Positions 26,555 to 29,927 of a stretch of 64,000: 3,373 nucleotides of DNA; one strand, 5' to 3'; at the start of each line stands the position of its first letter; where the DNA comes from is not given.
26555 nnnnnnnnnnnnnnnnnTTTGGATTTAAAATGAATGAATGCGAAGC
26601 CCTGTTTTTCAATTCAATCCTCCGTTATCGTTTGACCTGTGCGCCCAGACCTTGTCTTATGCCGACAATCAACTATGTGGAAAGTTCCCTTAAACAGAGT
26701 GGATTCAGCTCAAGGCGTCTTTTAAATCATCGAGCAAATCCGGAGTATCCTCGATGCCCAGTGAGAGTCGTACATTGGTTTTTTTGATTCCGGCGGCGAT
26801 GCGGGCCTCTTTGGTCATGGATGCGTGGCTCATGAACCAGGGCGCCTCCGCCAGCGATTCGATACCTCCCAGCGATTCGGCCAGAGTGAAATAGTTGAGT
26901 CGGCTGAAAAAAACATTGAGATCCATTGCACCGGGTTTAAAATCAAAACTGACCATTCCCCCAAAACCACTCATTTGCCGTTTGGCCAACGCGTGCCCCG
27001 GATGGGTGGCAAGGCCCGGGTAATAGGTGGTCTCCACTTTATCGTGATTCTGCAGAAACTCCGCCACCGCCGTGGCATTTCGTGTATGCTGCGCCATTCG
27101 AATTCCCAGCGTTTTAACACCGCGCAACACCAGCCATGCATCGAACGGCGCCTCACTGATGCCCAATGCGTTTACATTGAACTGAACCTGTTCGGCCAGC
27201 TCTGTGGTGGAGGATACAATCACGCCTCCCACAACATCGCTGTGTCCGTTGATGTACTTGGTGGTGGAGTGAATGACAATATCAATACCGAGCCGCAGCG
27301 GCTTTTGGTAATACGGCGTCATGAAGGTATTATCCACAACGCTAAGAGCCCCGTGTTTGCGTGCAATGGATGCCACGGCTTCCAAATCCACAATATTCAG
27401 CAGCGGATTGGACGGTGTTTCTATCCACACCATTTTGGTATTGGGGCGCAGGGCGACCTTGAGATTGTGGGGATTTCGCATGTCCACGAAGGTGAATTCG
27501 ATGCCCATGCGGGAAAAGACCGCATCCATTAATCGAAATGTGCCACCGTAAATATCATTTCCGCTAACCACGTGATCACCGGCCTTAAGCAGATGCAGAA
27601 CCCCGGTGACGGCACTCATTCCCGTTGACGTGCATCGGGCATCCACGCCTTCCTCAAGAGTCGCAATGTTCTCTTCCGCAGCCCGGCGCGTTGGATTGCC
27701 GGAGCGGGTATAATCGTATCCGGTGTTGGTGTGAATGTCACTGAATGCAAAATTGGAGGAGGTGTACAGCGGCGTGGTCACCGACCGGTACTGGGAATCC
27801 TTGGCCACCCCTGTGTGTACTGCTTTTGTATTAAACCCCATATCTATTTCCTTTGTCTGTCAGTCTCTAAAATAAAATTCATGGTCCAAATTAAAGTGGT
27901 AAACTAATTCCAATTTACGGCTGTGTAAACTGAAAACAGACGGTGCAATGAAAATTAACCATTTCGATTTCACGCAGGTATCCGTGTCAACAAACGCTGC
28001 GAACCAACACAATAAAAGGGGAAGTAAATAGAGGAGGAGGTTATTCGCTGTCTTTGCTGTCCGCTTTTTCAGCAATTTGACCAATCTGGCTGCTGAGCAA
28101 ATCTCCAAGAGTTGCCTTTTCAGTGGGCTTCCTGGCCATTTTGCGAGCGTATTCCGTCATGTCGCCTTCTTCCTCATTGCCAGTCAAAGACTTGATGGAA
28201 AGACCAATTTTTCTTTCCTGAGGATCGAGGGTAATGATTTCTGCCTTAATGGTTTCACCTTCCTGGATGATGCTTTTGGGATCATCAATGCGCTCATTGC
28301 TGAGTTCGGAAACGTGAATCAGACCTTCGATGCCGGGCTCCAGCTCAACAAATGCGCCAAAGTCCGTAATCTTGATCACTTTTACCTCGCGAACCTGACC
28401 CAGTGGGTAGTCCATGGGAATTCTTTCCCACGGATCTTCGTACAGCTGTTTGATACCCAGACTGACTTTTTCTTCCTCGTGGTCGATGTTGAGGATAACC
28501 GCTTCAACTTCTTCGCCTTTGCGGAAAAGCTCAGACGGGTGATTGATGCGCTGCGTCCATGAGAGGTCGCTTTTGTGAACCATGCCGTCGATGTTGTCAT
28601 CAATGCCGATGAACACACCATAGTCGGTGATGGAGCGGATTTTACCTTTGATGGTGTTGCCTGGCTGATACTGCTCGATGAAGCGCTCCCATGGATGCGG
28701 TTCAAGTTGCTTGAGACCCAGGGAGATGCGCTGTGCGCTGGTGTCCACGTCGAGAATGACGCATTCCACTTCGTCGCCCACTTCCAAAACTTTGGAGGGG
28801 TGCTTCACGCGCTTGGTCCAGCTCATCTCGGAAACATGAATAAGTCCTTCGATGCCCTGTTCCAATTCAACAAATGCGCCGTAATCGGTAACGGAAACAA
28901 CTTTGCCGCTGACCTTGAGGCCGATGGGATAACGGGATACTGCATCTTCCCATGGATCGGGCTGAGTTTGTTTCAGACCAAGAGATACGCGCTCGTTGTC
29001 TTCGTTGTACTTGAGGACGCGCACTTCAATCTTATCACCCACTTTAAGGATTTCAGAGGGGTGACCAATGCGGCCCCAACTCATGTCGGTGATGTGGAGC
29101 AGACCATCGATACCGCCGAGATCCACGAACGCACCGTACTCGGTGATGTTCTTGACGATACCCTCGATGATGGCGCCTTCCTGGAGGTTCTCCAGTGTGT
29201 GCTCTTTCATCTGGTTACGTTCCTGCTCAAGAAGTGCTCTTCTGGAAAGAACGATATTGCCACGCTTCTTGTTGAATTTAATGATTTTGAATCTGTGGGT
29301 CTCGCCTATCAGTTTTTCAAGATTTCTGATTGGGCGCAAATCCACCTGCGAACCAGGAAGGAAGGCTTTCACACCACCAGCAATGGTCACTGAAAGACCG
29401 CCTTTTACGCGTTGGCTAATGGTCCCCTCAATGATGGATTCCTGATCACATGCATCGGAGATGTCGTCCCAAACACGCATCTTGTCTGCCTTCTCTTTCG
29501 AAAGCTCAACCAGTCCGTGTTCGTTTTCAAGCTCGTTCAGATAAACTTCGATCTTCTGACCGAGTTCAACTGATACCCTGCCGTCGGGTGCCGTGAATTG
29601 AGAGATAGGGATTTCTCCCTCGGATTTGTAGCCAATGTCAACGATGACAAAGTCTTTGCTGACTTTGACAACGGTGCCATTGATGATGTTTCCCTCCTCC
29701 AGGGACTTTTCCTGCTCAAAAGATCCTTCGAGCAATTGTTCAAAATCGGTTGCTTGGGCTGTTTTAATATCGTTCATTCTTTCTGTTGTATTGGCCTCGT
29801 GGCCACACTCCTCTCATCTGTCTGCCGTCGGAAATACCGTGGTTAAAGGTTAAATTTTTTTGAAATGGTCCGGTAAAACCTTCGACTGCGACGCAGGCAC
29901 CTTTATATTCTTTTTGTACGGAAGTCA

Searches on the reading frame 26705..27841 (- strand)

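Call 28: search_protein_families(library=pfam, proteins=[window:26705-27841:-])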
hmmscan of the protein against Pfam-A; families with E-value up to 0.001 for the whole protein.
window:26705-27841:- (378 aa): 3 families
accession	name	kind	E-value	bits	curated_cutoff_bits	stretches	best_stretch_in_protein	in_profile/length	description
PF01053.26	Cys_Met_Meta_PP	-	1.2e-150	501.7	27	1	4-377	1-380/381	Cys/Met metabolism PLP-dependent enzyme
PF00155.27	Aminotran_1_2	-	1.5e-05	24.8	19.7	1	56-181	48-196/361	Aminotransferase class I and II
PF00266.25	Aminotran_5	-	2.7e-05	23.8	21.5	1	69-199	68-204/371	Aminotransferase class-V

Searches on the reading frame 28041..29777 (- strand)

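Call 28: search_protein_families(library=pfam, proteins=[window:28041-29777:-])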
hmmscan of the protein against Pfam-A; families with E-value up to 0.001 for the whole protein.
window:28041-29777:- (578 aa): 7 families
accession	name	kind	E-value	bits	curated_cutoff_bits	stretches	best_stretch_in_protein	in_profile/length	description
PF00575.29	S1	-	9e-101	330.8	22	6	285-356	4-74/74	S1 RNA binding domain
PF23459.1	S1_RRP5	-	5.2e-37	126.7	27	4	286-351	4-68/72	RRP5 S1 domain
PF21710.3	Spt6_S1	-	1.1e-23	83.8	27.5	2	461-529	18-87/91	Spt6, S1/OB domain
PF17092.11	PCB_OB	-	2.7e-11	44.6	27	0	290-337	36-93/111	Penicillin-binding protein OB-like domain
PF13509.12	S1_2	-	1.7e-09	38.1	21.8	0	459-495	1-37/61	S1 domain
PF24353.1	DUF7513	-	0.00013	22.2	27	0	406-441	10-43/81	Domain of unknown function (DUF7513)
PF24685.1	OB_RRP5_4th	-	0.00017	22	31.5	0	483-517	37-71/92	RRP5 OB-fold domain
